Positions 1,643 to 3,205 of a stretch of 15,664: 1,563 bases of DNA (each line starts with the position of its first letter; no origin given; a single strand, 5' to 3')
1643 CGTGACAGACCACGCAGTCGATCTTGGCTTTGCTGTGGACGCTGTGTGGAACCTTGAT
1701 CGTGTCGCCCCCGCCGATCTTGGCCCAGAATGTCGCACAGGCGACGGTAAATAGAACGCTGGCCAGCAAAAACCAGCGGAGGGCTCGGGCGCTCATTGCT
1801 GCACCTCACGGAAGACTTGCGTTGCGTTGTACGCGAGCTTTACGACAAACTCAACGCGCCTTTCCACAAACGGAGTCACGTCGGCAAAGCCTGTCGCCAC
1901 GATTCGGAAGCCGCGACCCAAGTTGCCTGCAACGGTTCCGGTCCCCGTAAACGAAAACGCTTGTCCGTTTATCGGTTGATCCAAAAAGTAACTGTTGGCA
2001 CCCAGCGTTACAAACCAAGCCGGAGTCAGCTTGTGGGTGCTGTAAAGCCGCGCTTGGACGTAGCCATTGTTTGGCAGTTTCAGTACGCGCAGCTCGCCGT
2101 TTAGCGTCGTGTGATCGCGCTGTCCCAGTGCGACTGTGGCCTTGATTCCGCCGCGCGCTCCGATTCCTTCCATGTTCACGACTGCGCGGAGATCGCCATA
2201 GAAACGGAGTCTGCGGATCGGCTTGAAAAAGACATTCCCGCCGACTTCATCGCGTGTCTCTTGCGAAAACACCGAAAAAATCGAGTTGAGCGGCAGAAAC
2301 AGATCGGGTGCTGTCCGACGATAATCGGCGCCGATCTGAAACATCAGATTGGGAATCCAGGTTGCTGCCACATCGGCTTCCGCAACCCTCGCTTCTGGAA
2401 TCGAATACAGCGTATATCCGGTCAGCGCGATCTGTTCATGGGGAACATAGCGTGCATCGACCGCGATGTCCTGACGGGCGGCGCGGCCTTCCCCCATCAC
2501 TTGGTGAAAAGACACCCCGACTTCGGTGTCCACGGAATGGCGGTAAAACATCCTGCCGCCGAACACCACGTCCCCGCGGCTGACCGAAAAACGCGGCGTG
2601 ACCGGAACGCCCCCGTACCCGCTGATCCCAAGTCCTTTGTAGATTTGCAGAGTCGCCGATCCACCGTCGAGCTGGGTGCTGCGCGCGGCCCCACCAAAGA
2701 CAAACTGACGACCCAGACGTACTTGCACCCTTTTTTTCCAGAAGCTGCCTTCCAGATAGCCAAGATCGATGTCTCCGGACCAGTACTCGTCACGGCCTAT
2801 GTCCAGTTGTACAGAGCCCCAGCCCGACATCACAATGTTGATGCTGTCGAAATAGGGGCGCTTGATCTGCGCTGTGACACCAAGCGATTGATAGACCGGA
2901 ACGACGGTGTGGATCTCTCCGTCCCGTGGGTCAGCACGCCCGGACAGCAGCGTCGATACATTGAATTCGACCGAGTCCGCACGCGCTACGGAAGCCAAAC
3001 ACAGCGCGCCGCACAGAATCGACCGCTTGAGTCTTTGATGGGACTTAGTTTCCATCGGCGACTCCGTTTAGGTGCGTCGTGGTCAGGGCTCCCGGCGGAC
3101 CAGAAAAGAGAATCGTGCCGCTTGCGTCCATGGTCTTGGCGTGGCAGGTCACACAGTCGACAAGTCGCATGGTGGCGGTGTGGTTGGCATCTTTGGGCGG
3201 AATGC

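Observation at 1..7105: Putative extracellular electron-transfer conduit: a seven-gene operon combining an MtrC-like decaheme, an OmcB-like lipoprotein cytochrome, a small beta-barrel, a 13-heme cytochrome, a cytochrome c and a NapC-type quinol oxidase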

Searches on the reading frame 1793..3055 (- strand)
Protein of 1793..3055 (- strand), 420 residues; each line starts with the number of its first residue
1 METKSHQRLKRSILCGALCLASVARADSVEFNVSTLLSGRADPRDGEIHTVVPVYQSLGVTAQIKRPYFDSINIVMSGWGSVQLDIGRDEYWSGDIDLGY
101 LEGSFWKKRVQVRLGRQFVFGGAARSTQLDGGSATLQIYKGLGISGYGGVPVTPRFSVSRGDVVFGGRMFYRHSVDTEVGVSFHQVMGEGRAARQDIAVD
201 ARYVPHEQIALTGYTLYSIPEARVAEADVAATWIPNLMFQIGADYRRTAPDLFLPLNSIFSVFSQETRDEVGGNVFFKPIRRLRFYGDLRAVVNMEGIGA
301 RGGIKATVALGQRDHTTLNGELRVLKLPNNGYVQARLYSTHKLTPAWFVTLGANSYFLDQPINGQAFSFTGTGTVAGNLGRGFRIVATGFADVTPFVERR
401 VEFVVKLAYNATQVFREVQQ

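Call 6: search_protein_families(library=pfam, proteins=[window:1793-3055:-], max_evalue=0.01)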
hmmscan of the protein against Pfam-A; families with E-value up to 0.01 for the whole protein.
window:1793-3055:- (420 aa): 0 families

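Call 7: search_protein_families(library=ncbifam, proteins=[window:1793-3055:-], max_evalue=0.01)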
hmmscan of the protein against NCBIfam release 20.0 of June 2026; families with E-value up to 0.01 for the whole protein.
window:1793-3055:- (420 aa): 0 families

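Call 8: find_homologous_proteins(query=window:1793-3055:-)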
Query window:1793-3055:- (420 aa): 249 proteins with E <= 0.001 among 8000 candidates; the best 120 are listed.
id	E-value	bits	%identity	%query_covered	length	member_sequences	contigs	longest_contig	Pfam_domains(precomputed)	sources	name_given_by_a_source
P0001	1.8e-257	872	90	100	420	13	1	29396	-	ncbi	-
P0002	2.0e-239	813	83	100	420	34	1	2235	-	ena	-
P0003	1.4e-227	774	80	100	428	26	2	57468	-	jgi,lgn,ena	jgi:hypothetical protein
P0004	1.5e-169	582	63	97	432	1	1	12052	-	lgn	-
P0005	3.7e-167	574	61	94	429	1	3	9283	-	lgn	-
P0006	6.4e-165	567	62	93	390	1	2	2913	-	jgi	jgi:hypothetical protein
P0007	9.9e-165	566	61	94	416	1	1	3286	-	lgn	-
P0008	3.1e-163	562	63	93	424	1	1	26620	-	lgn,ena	-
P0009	1.3e-162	560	57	98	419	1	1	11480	-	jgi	jgi:hypothetical protein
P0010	2.3e-162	559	62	95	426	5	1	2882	-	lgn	-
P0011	1.4e-161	556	60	94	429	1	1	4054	-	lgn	-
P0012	5.1e-158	544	56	96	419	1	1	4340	-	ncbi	-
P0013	7.2e-156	537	56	98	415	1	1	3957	-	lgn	-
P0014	3.0e-154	532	57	98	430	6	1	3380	-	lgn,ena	-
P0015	8.8e-152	524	56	96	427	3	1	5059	-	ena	-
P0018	6.0e-143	495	55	94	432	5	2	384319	-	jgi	jgi:hypothetical protein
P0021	8.5e-130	451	53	97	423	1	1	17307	-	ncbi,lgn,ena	-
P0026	6.0e-125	435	51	97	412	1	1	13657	-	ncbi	-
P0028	5.4e-123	429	49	97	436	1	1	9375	-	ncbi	-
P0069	2.2e-110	387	46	96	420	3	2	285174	-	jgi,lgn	jgi:hypothetical protein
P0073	3.7e-109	383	44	96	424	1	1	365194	-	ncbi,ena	-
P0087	9.6e-106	372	46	94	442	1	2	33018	-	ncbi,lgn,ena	-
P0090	1.4e-104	368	45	97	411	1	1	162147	-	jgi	jgi:hypothetical protein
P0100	6.5e-103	363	44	99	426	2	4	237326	-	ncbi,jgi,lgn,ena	-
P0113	5.4e-100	353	43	98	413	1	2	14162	-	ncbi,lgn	-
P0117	5.4e-99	350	43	94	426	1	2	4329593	-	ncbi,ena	-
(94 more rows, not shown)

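Call 9: find_related_loci(query=window:1793-3055:-, collection=genome_contigs, flank=10000)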
Query window:1793-3055:- (420 aa) in genome_contigs; peptide patterns used: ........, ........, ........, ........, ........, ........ (x = any residue, [..] = any of these).
61 stretches matched a pattern; 4 encode a relative of the query (tblastn E <= 1e-3); 4 distinct loci.
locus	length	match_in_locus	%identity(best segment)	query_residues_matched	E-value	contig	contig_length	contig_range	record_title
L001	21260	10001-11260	91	1-420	0e+0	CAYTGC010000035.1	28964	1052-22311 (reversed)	MAG TPA_asm: uncultured Myxococcales bacterium isolate SRP189682_co2_104 genome assembly, contig: NODE_2061_length_28964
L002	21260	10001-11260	83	1-420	0e+0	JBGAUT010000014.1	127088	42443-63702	MAG: Polyangia bacterium isolate MAG_MBR_AS.52 MBRAS-52_NODE_14_length_127088_cov_6.808300, whole genome shotgun sequenc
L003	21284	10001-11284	81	1-420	0e+0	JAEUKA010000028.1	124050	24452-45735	MAG: Myxococcales bacterium isolate new MAG-83 k141_2316417, whole genome shotgun sequence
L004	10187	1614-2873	84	1-420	0e+0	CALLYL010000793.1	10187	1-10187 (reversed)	MAG TPA_asm: uncultured Myxococcales bacterium isolate SRR5676476_bin.50_CONCOCT_v1.1_MAG genome assembly, contig: ERZ72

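Call 19: find_encoding_contigs(protein=P0117, flank=10000, max_places=2)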
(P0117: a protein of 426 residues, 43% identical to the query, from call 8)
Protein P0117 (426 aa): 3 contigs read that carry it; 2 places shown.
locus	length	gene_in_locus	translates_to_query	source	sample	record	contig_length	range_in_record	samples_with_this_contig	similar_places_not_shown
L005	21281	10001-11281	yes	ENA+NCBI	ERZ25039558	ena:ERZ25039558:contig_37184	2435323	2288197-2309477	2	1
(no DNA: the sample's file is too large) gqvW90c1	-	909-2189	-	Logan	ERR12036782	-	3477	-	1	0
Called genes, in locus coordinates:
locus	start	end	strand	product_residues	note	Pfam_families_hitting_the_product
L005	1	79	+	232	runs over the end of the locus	PF00072:Response_reg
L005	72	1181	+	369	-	PF00072:Response_reg, PF00512:HisKA, PF02518:HATPase_c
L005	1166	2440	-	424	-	PF02550:AcetylCoA_hydro, PF13336:AcetylCoA_hyd_C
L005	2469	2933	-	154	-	PF00582:Usp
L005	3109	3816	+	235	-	PF00582:Usp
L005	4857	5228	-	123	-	PF02482:Ribosomal_S30AE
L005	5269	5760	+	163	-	PF00072:Response_reg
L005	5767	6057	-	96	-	-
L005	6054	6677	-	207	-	PF00571:CBS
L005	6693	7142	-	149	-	PF00582:Usp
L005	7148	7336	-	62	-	-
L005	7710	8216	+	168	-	PF00355:Rieske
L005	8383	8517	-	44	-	-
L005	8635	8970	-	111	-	-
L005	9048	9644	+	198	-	PF00034:Cytochrom_C (faint), PF13442:Cytochrome_CBB3 (weak)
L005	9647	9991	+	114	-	PF00034:Cytochrom_C, PF13442:Cytochrome_CBB3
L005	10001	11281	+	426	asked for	-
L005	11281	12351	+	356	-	PF14522:Cytochrome_C7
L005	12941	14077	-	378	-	PF14522:Cytochrome_C7 (faint), PF14537:Cytochrom_c3_2 (faint)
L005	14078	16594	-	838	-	PF01391:Collagen (weak), PF14522:Cytochrome_C7 (faint), PF22113:Mtrc-MtrF_II-IV_dom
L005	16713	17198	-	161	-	PF00582:Usp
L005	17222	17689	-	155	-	PF00582:Usp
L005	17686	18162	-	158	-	PF00571:CBS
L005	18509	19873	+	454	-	PF00072:Response_reg, PF00004:AAA (faint), PF07724:AAA_2 (faint), PF00158:Sigma54_activat, PF14532:Sigma54_activ_2, PF07728:AAA_5, PF25601:AAA_lid_14, PF02954:HTH_8, +1 more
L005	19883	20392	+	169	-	PF01814:Hemerythrin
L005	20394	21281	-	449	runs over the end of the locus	PF04055:Radical_SAM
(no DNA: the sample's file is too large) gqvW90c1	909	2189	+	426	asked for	-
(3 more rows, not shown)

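Call 20: find_encoding_contigs(protein=P0073, flank=10000, max_places=2)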
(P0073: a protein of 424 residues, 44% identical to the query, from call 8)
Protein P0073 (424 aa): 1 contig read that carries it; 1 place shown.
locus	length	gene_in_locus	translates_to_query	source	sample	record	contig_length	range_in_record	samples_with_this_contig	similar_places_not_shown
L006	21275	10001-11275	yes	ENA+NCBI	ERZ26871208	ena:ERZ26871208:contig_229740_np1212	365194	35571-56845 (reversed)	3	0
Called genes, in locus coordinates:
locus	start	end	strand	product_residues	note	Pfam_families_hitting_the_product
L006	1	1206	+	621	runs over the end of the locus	-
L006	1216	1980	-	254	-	-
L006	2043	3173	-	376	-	-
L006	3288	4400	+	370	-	PF02518:HATPase_c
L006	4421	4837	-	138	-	-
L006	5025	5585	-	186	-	PF12900:Pyridox_ox_2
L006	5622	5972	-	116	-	-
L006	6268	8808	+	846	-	PF01391:Collagen (weak), PF14522:Cytochrome_C7 (faint), PF22113:Mtrc-MtrF_II-IV_dom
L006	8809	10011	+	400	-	PF14522:Cytochrome_C7 (faint), PF14537:Cytochrom_c3_2 (faint), PF09698:GSu_C4xC__C2xCH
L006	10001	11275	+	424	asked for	-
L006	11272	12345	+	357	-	PF22113:Mtrc-MtrF_II-IV_dom (faint), PF14522:Cytochrome_C7 (weak)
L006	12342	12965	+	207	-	PF03264:Cytochrom_NNT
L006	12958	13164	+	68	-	-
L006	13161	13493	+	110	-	PF13442:Cytochrome_CBB3 (weak), PF00034:Cytochrom_C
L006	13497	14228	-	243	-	-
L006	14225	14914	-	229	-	PF00582:Usp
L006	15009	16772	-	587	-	PF05227:CHASE3, PF00672:HAMP, PF01590:GAF (weak), PF13185:GAF_2, PF13492:GAF_3, PF00990:GGDEF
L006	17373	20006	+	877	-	PF08448:PAS_4 (faint), PF00072:Response_reg, PF00989:PAS, PF13188:PAS_8 (weak), PF13426:PAS_9, PF00512:HisKA, PF02518:HATPase_c, PF00072:Response_reg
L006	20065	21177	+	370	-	PF02518:HATPase_c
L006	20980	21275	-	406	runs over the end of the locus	PF25021:TEN_NHL (faint), PF24684:Vgb_lyase (weak), PF01436:NHL (faint)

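Call 21: list_cluster_members(proteins=[P0117, P0073, P0100, P0001, P0087, P0021, P0026, P0028, P0012, P0113])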
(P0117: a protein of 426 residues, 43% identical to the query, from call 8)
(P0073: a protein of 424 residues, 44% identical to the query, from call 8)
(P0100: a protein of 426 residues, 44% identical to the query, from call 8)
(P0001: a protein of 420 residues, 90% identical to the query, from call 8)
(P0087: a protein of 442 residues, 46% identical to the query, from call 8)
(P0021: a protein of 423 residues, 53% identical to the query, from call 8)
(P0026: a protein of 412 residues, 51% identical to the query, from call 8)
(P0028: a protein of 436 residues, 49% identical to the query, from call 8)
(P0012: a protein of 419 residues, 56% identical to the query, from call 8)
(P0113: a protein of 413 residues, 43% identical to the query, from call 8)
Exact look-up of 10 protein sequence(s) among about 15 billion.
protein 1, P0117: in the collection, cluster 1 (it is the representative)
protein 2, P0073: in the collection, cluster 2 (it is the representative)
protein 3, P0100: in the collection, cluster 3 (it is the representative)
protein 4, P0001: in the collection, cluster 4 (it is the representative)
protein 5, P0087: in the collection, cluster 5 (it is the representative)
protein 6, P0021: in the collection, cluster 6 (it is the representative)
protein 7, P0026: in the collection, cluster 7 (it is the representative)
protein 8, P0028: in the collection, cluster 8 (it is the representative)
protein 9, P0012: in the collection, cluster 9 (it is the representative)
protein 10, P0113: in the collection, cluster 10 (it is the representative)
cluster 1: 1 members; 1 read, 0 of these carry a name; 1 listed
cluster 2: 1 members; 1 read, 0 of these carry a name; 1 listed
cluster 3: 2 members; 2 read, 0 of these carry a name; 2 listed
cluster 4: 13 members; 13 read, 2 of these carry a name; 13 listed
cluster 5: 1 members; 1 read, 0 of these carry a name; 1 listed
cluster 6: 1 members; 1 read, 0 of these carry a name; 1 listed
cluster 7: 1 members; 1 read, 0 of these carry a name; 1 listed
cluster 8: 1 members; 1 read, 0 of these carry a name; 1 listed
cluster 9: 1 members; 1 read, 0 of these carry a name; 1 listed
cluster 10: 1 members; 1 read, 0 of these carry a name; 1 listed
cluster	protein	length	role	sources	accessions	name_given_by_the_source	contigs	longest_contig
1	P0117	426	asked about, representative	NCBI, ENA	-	-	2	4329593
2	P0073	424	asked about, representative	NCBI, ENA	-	-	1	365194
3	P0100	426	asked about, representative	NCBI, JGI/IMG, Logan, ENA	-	-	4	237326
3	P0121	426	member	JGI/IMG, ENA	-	-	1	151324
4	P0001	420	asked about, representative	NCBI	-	-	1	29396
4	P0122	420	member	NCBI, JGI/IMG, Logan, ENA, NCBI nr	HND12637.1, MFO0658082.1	MAG TPA: hypothetical protein PLY80_19490 [Pseudomonadota bacterium] | hypothetical protein | hypothetical protein [Pseudomonadota bacterium]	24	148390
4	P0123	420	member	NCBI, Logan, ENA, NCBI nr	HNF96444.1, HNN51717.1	MAG TPA: hypothetical protein PKO07_11895 [Pseudomonadota bacterium] | hypothetical protein [Pseudomonadota bacterium]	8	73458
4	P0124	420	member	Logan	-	-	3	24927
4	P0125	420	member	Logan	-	-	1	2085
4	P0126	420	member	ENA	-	-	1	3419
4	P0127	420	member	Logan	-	-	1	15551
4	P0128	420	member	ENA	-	-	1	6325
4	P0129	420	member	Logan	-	-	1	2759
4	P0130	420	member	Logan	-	-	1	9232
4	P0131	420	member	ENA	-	-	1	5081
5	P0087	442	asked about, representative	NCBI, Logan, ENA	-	-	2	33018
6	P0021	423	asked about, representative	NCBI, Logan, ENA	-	-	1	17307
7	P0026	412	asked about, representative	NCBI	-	-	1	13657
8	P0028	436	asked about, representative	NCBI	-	-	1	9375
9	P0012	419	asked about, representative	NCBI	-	-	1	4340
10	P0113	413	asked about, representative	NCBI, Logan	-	-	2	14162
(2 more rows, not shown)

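Call 24: predict_structure(alignment_id=A1)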
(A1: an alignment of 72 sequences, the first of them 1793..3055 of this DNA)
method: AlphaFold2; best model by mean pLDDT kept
length: 420 residues; sequences in the alignment: 72
mean_pLDDT: 87.5   pTM: 0.76
mean pLDDT of the five models: 87.5, 85.2, 85.2, 84.2, 83.9
residues with pLDDT >= 90: 272; 70-90: 87; 50-70: 50; < 50: 11
segments of 3 or more residues with pLDDT < 50: 1-3, 257-262
pLDDT, mean of each block of 10 residues (from residue 1): 54 72 74 82 58 80 87 89 72 81 94 93 89 96 96 63 92 97 86 86 98 96 95 98 94 57 72 98 98 95 98 95 96 98 97 98 95 97 94 92 91 86
secondary structure, 60 per line:
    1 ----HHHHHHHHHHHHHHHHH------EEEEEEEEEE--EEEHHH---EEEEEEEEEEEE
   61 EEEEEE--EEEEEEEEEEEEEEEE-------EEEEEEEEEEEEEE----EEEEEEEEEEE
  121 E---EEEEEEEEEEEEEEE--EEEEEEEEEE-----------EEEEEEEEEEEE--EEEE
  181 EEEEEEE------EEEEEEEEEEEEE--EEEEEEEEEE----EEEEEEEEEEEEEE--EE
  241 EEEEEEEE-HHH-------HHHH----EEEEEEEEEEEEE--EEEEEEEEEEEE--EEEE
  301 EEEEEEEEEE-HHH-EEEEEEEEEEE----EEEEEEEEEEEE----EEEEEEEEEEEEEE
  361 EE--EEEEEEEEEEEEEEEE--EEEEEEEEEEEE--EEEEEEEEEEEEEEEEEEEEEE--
elements in order: H5-21 E28-37 E40-42 E49-66 E69-84 E92-105 E110-121 E125-139 E142-151 E163-174 E177-187 E194-206 E209-218 E223-236 E239-248 H260-263 E268-280 E283-294 E297-310 E316-326 E331-342 E347-362 E365-380 E383-394 E397-418

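Call 33: find_encoding_contigs(protein=P0018, flank=9000, max_places=1)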
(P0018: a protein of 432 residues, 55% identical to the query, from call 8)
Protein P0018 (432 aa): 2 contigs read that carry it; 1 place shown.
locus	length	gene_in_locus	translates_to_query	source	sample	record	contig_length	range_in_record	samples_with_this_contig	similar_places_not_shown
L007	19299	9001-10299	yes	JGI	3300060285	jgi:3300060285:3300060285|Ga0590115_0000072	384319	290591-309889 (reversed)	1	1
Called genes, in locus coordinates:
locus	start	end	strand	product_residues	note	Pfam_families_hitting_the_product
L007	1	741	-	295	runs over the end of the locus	PF00388:PI-PLC-X (weak)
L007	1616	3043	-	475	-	PF13435:Cytochrome_C554 (faint), PF09699:Paired_CXXCH_1 (faint), PF14522:Cytochrome_C7 (faint), PF14537:Cytochrom_c3_2 (faint), PF22113:Mtrc-MtrF_II-IV_dom (faint), PF13447:Multi-haem_cyto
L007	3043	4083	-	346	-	PF00033:Cytochrome_B, PF13631:Cytochrom_B_N_2, PF00032:Cytochrom_B_C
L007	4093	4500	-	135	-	PF00355:Rieske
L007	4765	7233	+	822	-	PF14522:Cytochrome_C7 (faint), PF22113:Mtrc-MtrF_II-IV_dom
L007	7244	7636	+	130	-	PF13442:Cytochrome_CBB3, PF00034:Cytochrom_C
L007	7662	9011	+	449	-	PF14522:Cytochrome_C7 (faint), PF22113:Mtrc-MtrF_II-IV_dom (faint), PF14537:Cytochrom_c3_2 (faint), PF09698:GSu_C4xC__C2xCH (weak)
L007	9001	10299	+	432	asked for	-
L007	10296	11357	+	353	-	PF22113:Mtrc-MtrF_II-IV_dom (faint), PF14537:Cytochrom_c3_2 (faint), PF14522:Cytochrome_C7 (weak)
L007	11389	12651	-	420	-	PF05977:MFS_3, PF07690:MFS_1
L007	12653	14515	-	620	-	PF01055:Glyco_hydro_31_2nd, PF21365:Glyco_hydro_31_3rd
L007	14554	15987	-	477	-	PF02321:OEP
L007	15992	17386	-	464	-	PF00072:Response_reg, PF00158:Sigma54_activat, PF14532:Sigma54_activ_2, PF25601:AAA_lid_14, PF02954:HTH_8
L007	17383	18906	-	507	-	-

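Call 34: find_encoding_contigs(protein=P0069, flank=9000, max_places=1)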
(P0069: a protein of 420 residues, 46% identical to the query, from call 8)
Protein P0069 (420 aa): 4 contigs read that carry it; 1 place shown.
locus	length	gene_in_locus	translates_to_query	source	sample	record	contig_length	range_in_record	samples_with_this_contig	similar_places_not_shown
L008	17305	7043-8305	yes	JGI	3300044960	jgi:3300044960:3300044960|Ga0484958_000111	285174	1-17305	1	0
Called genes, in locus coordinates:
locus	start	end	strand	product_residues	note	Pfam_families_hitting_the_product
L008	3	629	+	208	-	?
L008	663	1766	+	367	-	PF00154:RecA_N, PF08423:Rad51, PF06745:ATPase (faint), PF27531:MT3502_N (weak), PF21096:RecA_C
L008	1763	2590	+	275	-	-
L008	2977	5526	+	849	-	PF01391:Collagen (weak), PF14522:Cytochrome_C7 (faint), PF22113:Mtrc-MtrF_II-IV_dom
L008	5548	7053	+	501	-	PF14522:Cytochrome_C7 (faint), PF09698:GSu_C4xC__C2xCH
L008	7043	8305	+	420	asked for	-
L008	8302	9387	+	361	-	PF22113:Mtrc-MtrF_II-IV_dom (faint), PF14537:Cytochrom_c3_2 (faint), PF14522:Cytochrome_C7 (weak)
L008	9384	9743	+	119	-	PF13442:Cytochrome_CBB3, PF00034:Cytochrom_C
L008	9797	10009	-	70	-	-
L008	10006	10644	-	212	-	PF03264:Cytochrom_NNT (weak)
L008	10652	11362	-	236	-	PF00582:Usp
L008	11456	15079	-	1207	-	PF00069:Pkinase, PF07714:PK_Tyr_Ser-Thr, PF07719:TPR_2 (faint), PF13432:TPR_16 (faint), PF03783:CsgG (faint), PF00515:TPR_1 (faint), PF17874:TPR_MalT, PF13424:TPR_12 (weak), +1 more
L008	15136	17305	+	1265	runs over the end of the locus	-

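Call 35: find_encoding_contigs(protein=P0100, flank=9000, max_places=1)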
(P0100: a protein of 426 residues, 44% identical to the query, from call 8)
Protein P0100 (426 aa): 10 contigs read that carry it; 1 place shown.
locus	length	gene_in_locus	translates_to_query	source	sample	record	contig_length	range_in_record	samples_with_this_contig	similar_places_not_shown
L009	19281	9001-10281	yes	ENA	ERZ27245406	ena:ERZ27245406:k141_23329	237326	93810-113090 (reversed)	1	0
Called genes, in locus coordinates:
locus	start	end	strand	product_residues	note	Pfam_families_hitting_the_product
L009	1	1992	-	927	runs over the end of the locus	PF02629:CoA_binding, PF13380:CoA_binding_2, PF13607:Succ_CoA_lig, PF19045:Ligase_CoA_2, PF13508:Acetyltransf_7 (faint), PF13549:ATP-grasp_5, PF13302:Acetyltransf_3, PF00583:Acetyltransf_1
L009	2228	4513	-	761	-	PF02085:Cytochrom_CIII (faint), PF09699:Paired_CXXCH_1 (faint), PF14522:Cytochrome_C7 (faint), PF14537:Cytochrom_c3_2 (faint), PF22113:Mtrc-MtrF_II-IV_dom (faint), PF01292:Ni_hydr_CYTB, PF14358:DUF4405 (faint)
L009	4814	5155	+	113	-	PF13442:Cytochrome_CBB3, PF00034:Cytochrom_C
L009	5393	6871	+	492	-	PF03264:Cytochrom_NNT, PF14522:Cytochrome_C7 (faint), PF14537:Cytochrom_c3_2 (faint)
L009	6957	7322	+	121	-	PF13442:Cytochrome_CBB3, PF00034:Cytochrom_C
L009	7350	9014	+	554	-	PF14537:Cytochrom_c3_2 (faint), PF14522:Cytochrome_C7 (faint), PF09698:GSu_C4xC__C2xCH (weak)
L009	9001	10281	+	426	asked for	-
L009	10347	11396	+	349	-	PF14522:Cytochrome_C7 (weak)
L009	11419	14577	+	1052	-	PF14522:Cytochrome_C7 (faint), PF14537:Cytochrom_c3_2 (faint), PF22113:Mtrc-MtrF_II-IV_dom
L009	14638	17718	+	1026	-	PF14522:Cytochrome_C7 (faint), PF14537:Cytochrom_c3_2 (faint), PF22113:Mtrc-MtrF_II-IV_dom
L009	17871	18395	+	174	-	PF01814:Hemerythrin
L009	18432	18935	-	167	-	PF01202:SKI, PF01712:dNK (faint), PF13238:AAA_18 (weak), PF13671:AAA_33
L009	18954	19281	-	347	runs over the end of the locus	PF02322:Cyt_bd_oxida_II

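Call 36: find_encoding_contigs(protein=P0090, flank=9000, max_places=1)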
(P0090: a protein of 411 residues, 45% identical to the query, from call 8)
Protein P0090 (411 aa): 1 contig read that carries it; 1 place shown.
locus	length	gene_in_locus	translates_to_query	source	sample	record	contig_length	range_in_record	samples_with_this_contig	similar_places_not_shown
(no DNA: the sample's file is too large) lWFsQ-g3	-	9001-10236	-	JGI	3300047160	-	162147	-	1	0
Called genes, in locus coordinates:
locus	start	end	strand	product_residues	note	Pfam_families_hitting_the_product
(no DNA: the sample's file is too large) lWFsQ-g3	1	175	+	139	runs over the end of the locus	PF00582:Usp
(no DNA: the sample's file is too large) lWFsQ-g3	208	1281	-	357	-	PF00072:Response_reg, PF00512:HisKA, PF02518:HATPase_c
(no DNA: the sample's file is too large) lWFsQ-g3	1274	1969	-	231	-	PF00072:Response_reg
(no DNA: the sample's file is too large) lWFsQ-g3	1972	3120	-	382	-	PF11563:Protoglobin, PF00512:HisKA, PF02518:HATPase_c, PF13581:HATPase_c_2 (weak)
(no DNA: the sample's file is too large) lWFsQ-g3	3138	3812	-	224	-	PF00571:CBS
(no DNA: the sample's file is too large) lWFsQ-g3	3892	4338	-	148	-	PF01814:Hemerythrin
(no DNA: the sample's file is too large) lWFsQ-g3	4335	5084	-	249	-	PF04542:Sigma70_r2, PF04545:Sigma70_r4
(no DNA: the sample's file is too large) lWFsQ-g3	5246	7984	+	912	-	PF01391:Collagen (weak), PF14522:Cytochrome_C7 (faint), PF22113:Mtrc-MtrF_II-IV_dom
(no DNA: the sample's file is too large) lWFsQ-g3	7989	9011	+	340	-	PF14522:Cytochrome_C7 (faint), PF02085:Cytochrom_CIII (faint), PF14537:Cytochrom_c3_2 (faint), PF09698:GSu_C4xC__C2xCH (weak)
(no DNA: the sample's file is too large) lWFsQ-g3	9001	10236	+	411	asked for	-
